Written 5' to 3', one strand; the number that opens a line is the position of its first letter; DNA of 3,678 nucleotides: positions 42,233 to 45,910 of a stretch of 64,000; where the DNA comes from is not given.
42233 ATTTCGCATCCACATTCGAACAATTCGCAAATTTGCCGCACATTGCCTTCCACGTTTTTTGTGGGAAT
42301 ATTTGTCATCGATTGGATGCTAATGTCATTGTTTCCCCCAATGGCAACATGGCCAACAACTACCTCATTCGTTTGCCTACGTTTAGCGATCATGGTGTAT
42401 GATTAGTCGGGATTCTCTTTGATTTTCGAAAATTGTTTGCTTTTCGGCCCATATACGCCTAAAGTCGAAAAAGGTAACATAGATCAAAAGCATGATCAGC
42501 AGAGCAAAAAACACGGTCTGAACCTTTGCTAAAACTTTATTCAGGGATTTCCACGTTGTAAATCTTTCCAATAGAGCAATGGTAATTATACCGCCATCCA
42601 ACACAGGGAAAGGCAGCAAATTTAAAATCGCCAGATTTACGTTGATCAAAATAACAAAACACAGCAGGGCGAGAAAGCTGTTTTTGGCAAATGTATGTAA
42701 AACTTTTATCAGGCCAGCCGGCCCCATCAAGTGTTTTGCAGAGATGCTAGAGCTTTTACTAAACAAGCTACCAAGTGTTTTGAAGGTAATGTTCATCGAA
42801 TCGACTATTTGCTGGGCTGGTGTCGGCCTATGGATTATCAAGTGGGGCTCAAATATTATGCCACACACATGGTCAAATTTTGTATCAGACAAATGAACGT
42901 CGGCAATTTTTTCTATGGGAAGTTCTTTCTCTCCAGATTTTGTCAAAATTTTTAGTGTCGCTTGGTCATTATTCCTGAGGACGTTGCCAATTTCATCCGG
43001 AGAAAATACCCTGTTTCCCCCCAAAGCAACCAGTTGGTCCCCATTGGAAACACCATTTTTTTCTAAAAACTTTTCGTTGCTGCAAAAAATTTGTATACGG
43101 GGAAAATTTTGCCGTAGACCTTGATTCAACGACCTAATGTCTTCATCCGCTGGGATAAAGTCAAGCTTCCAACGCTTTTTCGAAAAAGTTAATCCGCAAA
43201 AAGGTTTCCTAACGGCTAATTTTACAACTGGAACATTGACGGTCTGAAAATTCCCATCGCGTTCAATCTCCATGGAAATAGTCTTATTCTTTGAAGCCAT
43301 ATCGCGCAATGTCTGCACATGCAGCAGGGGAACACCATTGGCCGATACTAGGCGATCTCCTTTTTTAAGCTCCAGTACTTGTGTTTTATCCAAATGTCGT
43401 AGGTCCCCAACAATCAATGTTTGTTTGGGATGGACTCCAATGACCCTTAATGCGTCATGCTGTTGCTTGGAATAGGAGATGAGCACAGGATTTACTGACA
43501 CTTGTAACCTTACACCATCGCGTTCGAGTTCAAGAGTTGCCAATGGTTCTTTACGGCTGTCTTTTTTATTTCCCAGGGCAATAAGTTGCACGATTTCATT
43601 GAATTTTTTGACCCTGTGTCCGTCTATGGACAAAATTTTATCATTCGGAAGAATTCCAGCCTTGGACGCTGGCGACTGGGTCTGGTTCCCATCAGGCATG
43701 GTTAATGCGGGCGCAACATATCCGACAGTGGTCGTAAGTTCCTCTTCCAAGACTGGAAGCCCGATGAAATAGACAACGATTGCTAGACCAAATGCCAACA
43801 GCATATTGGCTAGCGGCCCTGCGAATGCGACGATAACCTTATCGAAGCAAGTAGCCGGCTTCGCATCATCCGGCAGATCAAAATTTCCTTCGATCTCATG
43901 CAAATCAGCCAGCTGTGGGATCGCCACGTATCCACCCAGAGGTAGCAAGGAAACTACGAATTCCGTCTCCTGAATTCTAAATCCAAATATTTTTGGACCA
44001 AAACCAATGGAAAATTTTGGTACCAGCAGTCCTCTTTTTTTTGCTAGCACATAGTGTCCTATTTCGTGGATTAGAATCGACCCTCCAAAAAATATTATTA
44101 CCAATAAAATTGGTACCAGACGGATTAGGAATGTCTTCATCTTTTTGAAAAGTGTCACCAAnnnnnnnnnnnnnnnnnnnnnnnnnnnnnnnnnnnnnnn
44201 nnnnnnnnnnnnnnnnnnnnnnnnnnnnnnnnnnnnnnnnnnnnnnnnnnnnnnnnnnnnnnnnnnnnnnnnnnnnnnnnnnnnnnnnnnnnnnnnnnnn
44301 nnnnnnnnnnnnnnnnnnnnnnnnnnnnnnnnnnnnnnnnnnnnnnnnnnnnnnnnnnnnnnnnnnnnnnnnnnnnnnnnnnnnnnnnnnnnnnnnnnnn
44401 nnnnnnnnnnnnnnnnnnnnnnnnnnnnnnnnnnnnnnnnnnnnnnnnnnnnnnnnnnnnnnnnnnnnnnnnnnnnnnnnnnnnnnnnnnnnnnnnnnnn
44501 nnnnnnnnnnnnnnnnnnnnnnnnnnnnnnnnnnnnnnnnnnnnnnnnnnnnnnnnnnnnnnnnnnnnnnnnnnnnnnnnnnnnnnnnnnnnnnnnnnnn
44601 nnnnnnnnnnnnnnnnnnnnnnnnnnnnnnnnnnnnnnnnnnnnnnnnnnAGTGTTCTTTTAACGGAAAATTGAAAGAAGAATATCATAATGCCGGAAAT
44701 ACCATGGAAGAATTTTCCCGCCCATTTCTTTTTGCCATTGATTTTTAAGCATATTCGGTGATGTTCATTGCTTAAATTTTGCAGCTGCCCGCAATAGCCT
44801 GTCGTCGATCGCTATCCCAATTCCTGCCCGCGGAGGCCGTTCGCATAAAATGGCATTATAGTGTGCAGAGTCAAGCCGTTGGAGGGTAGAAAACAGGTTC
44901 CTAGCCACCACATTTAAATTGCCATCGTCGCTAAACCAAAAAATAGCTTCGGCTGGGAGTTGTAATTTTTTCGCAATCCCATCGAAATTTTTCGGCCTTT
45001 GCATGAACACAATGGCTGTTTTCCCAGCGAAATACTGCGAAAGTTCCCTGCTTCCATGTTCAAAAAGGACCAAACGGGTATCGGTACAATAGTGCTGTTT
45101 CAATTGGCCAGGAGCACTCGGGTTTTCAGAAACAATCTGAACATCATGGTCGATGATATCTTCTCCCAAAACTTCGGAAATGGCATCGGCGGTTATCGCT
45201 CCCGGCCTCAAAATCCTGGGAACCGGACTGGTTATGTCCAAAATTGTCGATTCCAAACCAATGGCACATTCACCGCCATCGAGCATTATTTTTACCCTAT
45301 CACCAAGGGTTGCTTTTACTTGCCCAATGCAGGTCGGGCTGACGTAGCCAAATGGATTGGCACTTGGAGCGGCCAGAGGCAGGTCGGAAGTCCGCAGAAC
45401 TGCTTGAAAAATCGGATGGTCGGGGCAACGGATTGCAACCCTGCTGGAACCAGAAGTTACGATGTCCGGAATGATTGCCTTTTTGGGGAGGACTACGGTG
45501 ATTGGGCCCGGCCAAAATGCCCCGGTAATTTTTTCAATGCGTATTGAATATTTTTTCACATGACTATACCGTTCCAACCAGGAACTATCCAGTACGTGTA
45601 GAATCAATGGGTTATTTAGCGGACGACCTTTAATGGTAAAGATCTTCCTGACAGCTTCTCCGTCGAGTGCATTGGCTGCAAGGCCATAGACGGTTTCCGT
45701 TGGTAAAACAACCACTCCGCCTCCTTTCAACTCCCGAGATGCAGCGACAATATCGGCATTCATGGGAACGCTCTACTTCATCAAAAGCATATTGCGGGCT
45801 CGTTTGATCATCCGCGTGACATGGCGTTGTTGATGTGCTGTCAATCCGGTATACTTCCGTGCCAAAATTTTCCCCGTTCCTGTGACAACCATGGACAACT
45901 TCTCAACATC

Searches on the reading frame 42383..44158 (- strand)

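Call 57: search_protein_families(library=pfam, proteins=[window:42383-44158:-], max_evalue=0.001)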
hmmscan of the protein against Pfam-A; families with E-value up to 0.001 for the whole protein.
window:42383-44158:- (591 aa): 4 families
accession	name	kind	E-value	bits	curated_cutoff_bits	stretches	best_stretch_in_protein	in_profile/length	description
PF02163.28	Peptidase_M50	-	6.4e-49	166.7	27.2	1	20-557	2-221/221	Peptidase family M50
PF17820.7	PDZ_6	-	1.6e-18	66.6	27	1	160-194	7-41/54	PDZ domain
PF13180.12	PDZ_2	-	3.1e-14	53.5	27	1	161-223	22-79/80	PDZ domain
PF00595.29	PDZ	-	1.8e-06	28.6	23.2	0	162-199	36-73/81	PDZ domain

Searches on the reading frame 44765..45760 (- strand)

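Call 57: search_protein_families(library=pfam, proteins=[window:44765-45760:-], max_evalue=0.001)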
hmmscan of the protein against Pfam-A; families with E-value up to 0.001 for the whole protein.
window:44765-45760:- (331 aa): 2 families
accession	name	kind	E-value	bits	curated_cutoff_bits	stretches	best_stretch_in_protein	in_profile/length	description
PF01300.24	Sua5_yciO_yrdC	-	1.9e-53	181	25.1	1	11-187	3-178/178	Telomere recombination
PF03481.19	Sua5_C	-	1.7e-21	77.6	22.9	1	189-327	1-136/136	Threonylcarbamoyl-AMP synthase, C-terminal domain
